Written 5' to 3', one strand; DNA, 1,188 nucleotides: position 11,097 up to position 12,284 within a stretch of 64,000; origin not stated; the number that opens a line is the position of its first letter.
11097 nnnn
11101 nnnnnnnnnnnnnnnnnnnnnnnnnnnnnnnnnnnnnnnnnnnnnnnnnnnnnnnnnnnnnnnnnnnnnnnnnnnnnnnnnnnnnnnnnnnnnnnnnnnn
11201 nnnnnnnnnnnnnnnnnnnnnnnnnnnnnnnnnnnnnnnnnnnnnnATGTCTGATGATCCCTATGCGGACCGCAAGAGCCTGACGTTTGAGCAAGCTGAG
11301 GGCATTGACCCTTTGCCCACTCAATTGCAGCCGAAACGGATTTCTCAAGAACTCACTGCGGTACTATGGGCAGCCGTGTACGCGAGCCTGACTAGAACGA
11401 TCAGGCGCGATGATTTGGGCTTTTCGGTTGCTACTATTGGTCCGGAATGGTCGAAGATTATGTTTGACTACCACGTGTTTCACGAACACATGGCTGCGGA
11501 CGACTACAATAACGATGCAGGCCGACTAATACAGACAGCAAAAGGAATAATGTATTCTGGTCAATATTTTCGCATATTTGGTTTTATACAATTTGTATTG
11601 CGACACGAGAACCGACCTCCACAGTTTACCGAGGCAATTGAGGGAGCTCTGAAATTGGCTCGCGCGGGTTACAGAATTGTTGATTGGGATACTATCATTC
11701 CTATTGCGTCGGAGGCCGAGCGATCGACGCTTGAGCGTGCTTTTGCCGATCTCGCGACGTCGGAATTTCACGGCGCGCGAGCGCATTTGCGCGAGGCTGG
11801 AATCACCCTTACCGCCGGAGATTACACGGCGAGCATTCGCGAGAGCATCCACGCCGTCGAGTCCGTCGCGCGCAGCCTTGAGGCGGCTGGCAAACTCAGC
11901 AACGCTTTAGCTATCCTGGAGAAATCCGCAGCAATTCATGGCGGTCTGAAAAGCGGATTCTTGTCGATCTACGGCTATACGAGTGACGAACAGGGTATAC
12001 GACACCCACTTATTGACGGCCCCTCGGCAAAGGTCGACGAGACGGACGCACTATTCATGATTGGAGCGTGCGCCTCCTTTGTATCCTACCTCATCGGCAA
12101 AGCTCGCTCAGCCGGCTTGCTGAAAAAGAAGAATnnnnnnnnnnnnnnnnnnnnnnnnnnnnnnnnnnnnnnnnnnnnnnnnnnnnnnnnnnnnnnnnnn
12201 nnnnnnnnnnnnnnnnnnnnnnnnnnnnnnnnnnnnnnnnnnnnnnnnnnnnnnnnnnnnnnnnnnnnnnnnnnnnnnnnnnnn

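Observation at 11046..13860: tRNA-Asn-anchored low-GC islet with convergent AbiJ-like (NTD4/HEPN-like) and DUF3800 genes: candidate uncharacterised defence module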

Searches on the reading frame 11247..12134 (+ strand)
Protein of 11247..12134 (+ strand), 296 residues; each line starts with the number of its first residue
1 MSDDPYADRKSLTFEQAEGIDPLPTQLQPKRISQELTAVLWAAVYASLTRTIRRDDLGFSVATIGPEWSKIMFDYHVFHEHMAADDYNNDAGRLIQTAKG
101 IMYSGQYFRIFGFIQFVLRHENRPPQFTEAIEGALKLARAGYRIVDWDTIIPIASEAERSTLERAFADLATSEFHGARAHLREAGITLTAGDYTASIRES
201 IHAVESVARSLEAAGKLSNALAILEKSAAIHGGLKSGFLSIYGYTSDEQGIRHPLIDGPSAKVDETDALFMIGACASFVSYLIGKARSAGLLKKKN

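Call 5: search_protein_families(library=pfam, proteins=[window:11247-12134:+], max_evalue=1)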
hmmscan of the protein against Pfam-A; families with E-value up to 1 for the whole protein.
seq(296 aa): 3 families
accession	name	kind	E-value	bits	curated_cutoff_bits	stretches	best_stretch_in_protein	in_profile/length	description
PF18863.6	AbiJ_NTD4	-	6.6e-11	43.3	34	1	14-167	3-151/152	AbiJ N-terminal domain 4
PF07131.17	DUF1382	-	0.049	14.2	27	1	125-166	7-44/60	Protein of unknown function (DUF1382)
PF13428.12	TPR_14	-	0.68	11.3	23.5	0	207-231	7-31/44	Tetratricopeptide repeat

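Call 6: search_protein_families(library=padloc, proteins=[window:11247-12134:+], max_evalue=1)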
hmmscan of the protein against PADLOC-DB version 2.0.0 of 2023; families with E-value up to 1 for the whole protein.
seq(296 aa): 2 families
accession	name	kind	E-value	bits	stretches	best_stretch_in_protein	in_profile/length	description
PDLC04997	PDC-S32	-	4e-57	192.1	1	10-287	5-282/285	-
PDLC04996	PDC-S32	-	2.9e-47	159.6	1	14-286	5-276/280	-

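Call 11: search_protein_families(library=ncbifam, proteins=[window:11247-12134:+], max_evalue=0.1)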
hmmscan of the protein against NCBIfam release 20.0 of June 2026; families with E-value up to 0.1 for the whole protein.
window:11247-12134:+ (296 aa): 0 families

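Call 12: search_protein_families(library=phrogs, proteins=[window:11247-12134:+], max_evalue=0.1)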
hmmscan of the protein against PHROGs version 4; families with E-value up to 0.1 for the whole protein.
window:11247-12134:+ (296 aa): 0 families

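Call 13: search_solved_structures(query=window:11247-12134:+, max_evalue=1)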
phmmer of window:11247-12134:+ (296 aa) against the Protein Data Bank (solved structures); distinct sequences matched with E-value up to 1: 0.

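Call 21: find_homologous_proteins(query=window:11247-12134:+)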
Query window:11247-12134:+ (296 aa): 1511 proteins with E <= 0.001 among 7155 candidates; the best 120 are listed.
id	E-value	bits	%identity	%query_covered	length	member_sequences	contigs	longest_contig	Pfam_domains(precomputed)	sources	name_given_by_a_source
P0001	6.4e-192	654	100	100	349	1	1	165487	PF18863.7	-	-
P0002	7.7e-142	489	75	100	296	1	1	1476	PF18863.7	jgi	jgi:hypothetical protein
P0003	5.9e-119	414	64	100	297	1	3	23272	PF18863.7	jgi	jgi:hypothetical protein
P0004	4.2e-113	395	63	99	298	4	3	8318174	PF18863.7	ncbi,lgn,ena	-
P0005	6.2e-112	391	63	100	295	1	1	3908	PF18863.7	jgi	jgi:hypothetical protein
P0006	1.3e-110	387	62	99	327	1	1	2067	PF18863.7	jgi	jgi:hypothetical protein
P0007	2.2e-110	386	61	100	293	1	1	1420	PF18863.7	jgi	jgi:hypothetical protein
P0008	2.2e-109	383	60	100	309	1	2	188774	PF18863.7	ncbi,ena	-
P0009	5.5e-108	378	60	100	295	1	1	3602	PF18863.7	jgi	jgi:hypothetical protein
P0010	1.1e-107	377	60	99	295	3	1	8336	PF18863.7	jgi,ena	jgi:hypothetical protein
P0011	1.3e-107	377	60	100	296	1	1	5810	PF18863.7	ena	-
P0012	2.6e-107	376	62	99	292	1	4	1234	PF18863.7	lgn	-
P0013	3.0e-107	376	62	99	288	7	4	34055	PF18863.7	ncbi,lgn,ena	-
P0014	4.2e-107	376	61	100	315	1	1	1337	PF18863.7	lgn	-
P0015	6.6e-107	375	61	99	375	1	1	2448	PF18863.7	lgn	-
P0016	8.4e-107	375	60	99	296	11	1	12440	PF18863.7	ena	-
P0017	3.8e-106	372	62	99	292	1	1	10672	PF18863.7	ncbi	ncbi:MAG: hypothetical protein ABL951_11325 [Alphaproteobacteria bacterium]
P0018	5.4e-105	369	59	97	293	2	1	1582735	PF18863.7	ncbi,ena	-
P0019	9.3e-105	368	61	99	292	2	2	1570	PF18863.7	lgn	-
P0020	4.7e-104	366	60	99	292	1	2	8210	PF18863.7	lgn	-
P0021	3.1e-103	363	58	100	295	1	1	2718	PF18863.7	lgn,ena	-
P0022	3.4e-103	363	58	100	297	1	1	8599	PF18863.7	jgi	jgi:hypothetical protein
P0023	1.1e-102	361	60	99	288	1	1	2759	PF18863.7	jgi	jgi:hypothetical protein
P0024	4.3e-102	359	59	100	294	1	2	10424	PF18863.7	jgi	jgi:hypothetical protein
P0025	5.2e-102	359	61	100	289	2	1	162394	PF18863.7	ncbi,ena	-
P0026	5.4e-102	359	57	99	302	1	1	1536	PF18863.7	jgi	jgi:hypothetical protein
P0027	5.3e-101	355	58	99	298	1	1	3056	PF18863.7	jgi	jgi:hypothetical protein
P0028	9.7e-101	355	58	96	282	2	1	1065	PF18863.7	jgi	-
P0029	1.1e-100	354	58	100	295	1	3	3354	PF18863.7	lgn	-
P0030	1.2e-100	354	56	99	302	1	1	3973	PF18863.7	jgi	-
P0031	3.9e-100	353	58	96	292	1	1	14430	PF18863.7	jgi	jgi:hypothetical protein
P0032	4.6e-100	352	60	99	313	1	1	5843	PF18863.7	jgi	jgi:hypothetical protein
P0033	4.7e-100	352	56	99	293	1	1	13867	PF18863.7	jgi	jgi:hypothetical protein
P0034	1.3e-99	351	56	100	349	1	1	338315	PF18863.7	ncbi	-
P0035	2.4e-99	350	58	99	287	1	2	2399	PF18863.7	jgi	jgi:hypothetical protein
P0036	2.0e-98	347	55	100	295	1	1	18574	PF18863.7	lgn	-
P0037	5.9e-98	346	58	99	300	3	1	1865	PF18863.7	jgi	jgi:hypothetical protein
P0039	1.3e-97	344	57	100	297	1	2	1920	PF18863.7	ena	-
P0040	3.6e-97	343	57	97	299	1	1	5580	PF18863.7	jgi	jgi:hypothetical protein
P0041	3.9e-97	343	54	99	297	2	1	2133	PF18863.7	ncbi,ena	-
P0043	2.5e-96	340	55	99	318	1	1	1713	PF18863.7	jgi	jgi:hypothetical protein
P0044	4.2e-96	339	57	100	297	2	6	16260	PF18863.7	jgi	jgi:hypothetical protein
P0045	5.5e-96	339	56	100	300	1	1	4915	PF18863.7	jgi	jgi:hypothetical protein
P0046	6.3e-96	339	57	98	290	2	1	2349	PF18863.7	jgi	jgi:hypothetical protein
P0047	7.5e-96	339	56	99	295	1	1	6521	PF18863.7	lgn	-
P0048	1.2e-95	338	57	98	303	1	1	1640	PF18863.7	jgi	jgi:hypothetical protein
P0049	2.1e-95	337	56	100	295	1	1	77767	PF18863.7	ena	-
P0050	2.9e-95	337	56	98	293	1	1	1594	PF18863.7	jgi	-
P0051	6.9e-95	335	55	99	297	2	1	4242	PF18863.7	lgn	-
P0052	1.1e-94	335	57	99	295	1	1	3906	PF18863.7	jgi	jgi:hypothetical protein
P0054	1.4e-94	334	56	99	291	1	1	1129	PF18863.7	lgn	-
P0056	3.6e-94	333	58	99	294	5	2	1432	PF18863.7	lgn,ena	-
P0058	6.1e-94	332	56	97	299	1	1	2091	PF18863.7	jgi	jgi:hypothetical protein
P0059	6.5e-94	332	56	98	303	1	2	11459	PF18863.7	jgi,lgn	jgi:hypothetical protein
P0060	8.7e-94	332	54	100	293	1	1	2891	PF18863.7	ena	-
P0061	1.1e-93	331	53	100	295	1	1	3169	PF18863.7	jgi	jgi:hypothetical protein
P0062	2.7e-93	330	53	99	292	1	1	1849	PF18863.7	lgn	-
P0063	5.1e-93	329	56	99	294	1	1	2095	PF18863.7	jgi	jgi:hypothetical protein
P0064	5.8e-93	329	55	99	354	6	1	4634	PF18863.7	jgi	jgi:hypothetical protein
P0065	5.9e-93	329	55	99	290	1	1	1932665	PF18863.7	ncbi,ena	-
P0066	6.2e-93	329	55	98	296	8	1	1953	PF18863.7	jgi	jgi:hypothetical protein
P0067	7.1e-93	329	54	99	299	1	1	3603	PF18863.7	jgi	jgi:AbiJ N-terminal domain 4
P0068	1.1e-92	328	55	96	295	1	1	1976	PF18863.7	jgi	jgi:hypothetical protein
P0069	1.5e-92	328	57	99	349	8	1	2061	PF18863.7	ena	-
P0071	2.1e-92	327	54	99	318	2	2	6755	PF18863.7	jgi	jgi:hypothetical protein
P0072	2.2e-92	327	56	99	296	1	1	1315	PF18863.7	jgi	jgi:hypothetical protein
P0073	2.9e-92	327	55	99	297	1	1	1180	PF18863.7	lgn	-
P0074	3.0e-92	327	52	100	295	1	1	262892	PF14355.13,PF18863.7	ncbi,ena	-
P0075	3.3e-92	327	54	99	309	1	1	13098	PF18863.7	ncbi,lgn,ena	-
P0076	3.4e-92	327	56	98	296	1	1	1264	PF18863.7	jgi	jgi:hypothetical protein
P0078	4.4e-92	326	56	98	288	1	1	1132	PF18863.7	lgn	-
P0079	5.5e-92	326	54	99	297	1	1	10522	PF18863.7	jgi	jgi:hypothetical protein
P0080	8.6e-92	325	54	100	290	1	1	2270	PF18863.7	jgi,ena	-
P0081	1.6e-91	324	56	98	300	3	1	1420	PF18863.7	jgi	jgi:thiaminase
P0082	1.8e-91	324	55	99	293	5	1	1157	PF18863.7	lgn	-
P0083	1.8e-91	324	54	98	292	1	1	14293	PF18863.7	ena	-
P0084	1.9e-91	324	54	100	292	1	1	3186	PF18863.7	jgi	jgi:hypothetical protein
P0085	2.1e-91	324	54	98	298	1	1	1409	PF18863.7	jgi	jgi:AbiJ N-terminal domain 4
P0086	3.0e-91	323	55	98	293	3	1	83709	PF18863.7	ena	-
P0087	3.1e-91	323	54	99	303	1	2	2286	PF18863.7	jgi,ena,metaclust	jgi:hypothetical protein|metaclust:\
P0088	3.4e-91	323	55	98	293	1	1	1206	PF18863.7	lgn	-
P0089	8.9e-91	322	54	99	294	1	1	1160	PF18863.7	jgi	jgi:hypothetical protein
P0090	9.8e-91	322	55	98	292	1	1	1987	PF18863.7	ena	-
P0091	1.1e-90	322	54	98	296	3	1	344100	PF18863.7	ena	-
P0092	1.1e-90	322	53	98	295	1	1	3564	PF18863.7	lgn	-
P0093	1.5e-90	321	54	98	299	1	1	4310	PF18863.7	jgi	jgi:hypothetical protein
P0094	2.3e-90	321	53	100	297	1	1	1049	PF18863.7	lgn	-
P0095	2.3e-90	321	53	99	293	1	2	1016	PF18863.7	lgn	-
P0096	2.6e-90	320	55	98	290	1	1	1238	PF18863.7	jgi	jgi:hypothetical protein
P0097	3.4e-90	320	53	100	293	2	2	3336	PF18863.7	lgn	-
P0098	4.0e-90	320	56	99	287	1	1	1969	PF18863.7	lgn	-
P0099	4.3e-90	320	54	97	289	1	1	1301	PF18863.7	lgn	-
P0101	4.8e-90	320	54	100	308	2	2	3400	PF18863.7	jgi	jgi:hypothetical protein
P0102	6.1e-90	319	55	98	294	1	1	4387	PF18863.7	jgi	jgi:hypothetical protein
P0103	9.0e-90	319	53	98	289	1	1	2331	PF18863.7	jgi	jgi:hypothetical protein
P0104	9.3e-90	319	54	98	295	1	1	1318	PF18863.7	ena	-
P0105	1.0e-89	318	53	98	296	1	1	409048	PF18863.7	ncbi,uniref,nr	ncbi:hypothetical protein [Nitratireductor sp. XY-223]|uniref:hypothetical protein n=1 Tax=Nitratire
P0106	1.2e-89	318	53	98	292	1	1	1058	PF18863.7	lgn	-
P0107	1.3e-89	318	53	97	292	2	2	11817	PF18863.7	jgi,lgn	jgi:hypothetical protein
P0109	1.6e-89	318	52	100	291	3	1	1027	PF18863.7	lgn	-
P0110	3.0e-89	317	54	98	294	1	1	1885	PF18863.7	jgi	jgi:hypothetical protein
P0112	3.3e-89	317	53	99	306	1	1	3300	PF18863.7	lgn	-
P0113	3.5e-89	317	55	98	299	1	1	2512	PF18863.7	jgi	jgi:hypothetical protein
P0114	3.9e-89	317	56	98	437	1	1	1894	PF18863.7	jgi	jgi:hypothetical protein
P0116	6.0e-89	316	52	99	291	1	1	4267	PF18863.7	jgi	jgi:hypothetical protein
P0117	6.9e-89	316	56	97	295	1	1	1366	PF18863.7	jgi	jgi:hypothetical protein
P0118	8.7e-89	315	53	99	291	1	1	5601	PF18863.7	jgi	jgi:hypothetical protein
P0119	1.0e-88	315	53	99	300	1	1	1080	PF18863.7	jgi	-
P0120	1.2e-88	315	56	98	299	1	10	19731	PF18863.7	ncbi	-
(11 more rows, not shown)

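Call 42: search_protein_families(library=pfam, alignment_id=A1, max_evalue=0.01)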
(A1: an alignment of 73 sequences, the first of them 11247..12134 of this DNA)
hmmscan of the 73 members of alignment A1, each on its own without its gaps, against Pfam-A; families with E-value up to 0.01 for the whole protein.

A. member 1, window:11247-12134:+ (296 aa): 1 family
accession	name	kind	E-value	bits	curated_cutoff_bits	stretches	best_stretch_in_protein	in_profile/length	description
PF18863.6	AbiJ_NTD4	-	6.6e-11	43.3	34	1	14-167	3-151/152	AbiJ N-terminal domain 4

B. families by the number of members that match (of 73 scanned): 2 families
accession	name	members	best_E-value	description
PF18863.6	AbiJ_NTD4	72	1.1e-13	AbiJ N-terminal domain 4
PF22809.1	DUF7014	1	0.0063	Domain of unknown function (DUF7014)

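Call 43: find_encoding_contigs(protein=P0004, flank=8000, max_places=3)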
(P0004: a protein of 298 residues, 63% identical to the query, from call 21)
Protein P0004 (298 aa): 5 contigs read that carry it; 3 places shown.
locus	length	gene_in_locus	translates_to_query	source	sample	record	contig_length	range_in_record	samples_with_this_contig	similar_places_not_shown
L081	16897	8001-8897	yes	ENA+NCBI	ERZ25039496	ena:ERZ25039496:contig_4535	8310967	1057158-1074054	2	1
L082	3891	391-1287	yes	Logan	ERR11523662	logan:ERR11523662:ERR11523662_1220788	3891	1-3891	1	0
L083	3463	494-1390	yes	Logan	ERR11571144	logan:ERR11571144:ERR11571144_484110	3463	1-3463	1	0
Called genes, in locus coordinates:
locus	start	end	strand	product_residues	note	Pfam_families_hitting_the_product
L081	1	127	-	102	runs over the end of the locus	-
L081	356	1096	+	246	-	PF06042:NTP_transf_6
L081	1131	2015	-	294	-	PF04794:YdjC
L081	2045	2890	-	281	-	PF00005:ABC_tran, PF02463:SMC_N (faint), PF13304:AAA_21 (faint)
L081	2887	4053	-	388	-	PF02653:BPD_transp_2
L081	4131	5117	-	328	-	PF13407:Peripla_BP_4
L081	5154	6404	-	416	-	PF00155:Aminotran_1_2, PF01041:DegT_DnrJ_EryC1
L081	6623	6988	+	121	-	PF00903:Glyoxalase (weak)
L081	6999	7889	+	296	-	PF19459:DUF5996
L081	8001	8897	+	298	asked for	PF18863:AbiJ_NTD4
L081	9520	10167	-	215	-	PF20432:Xre-like-HTH (weak), PF09722:Xre_MbcA_ParS_C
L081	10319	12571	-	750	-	PF17764:PriA_3primeBD, PF00270:DEAD, PF04851:ResIII, PF00271:Helicase_C (faint), PF18319:Zn_ribbon_PriA, PF18074:PriA_C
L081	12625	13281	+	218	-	PF00923:TAL_FSA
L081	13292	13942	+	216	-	-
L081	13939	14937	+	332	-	PF02899:Phage_int_SAM_1, PF00589:Phage_integrase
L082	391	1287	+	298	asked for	PF18863:AbiJ_NTD4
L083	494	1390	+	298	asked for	PF18863:AbiJ_NTD4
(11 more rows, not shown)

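Call 44: find_encoding_contigs(protein=P0018, flank=8000, max_places=2)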
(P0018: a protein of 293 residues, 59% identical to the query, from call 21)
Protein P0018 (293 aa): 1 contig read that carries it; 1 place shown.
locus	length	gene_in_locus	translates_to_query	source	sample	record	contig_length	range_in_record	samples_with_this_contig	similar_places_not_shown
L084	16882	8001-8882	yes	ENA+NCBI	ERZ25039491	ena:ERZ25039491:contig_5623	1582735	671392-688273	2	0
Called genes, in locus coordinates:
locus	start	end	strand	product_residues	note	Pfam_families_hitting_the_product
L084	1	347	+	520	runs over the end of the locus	PF04349:MdoG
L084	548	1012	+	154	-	PF13673:Acetyltransf_10, PF00583:Acetyltransf_1, PF13508:Acetyltransf_7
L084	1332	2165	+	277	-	PF05050:Methyltransf_21 (weak)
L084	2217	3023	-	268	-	PF02633:Creatininase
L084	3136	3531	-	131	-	-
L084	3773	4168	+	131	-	-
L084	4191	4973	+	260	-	PF00005:ABC_tran, PF13304:AAA_21 (faint)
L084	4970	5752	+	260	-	PF00528:BPD_transp_1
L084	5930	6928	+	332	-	PF00294:PfkB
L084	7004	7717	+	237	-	PF08795:DUF1796 (weak)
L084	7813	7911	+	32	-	-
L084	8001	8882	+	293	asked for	PF18863:AbiJ_NTD4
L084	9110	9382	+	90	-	-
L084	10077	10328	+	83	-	-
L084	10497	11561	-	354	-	PF12849:PBP_like_2, PF01547:SBP_bac_1, PF12727:PBP_like (faint)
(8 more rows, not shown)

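Call 46: predict_structure(alignment_id=A1)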
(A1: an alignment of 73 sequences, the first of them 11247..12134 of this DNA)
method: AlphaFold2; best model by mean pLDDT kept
length: 296 residues; sequences in the alignment: 73
mean_pLDDT: 87.3   pTM: 0.53
mean pLDDT of the five models: 87.3, 86.4, 85.4, 81.9, 81.8
residues with pLDDT >= 90: 179; 70-90: 89; 50-70: 9; < 50: 19
segments of 3 or more residues with pLDDT < 50: 156-171
pLDDT, mean of each block of 10 residues (from residue 1): 71 84 75 94 98 86 96 98 98 98 95 98 97 94 93 59 45 75 91 94 93 91 91 91 86 86 91 92 89 63
secondary structure, 60 per line:
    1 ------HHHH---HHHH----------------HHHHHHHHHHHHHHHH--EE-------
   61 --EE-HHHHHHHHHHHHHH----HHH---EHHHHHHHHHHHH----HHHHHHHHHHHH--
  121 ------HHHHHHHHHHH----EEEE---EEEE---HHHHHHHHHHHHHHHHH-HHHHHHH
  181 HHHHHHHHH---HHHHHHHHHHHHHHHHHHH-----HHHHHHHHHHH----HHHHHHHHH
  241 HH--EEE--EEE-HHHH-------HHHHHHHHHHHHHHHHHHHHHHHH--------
elements in order: H7-10 H14-17 H34-49 H66-79 H91-102 H107-118 H127-137 E142-145 E149-152 H156-172 H174-189 H193-211 H217-227 H232-242 E245-247 E250-252 H254-257 H265-288
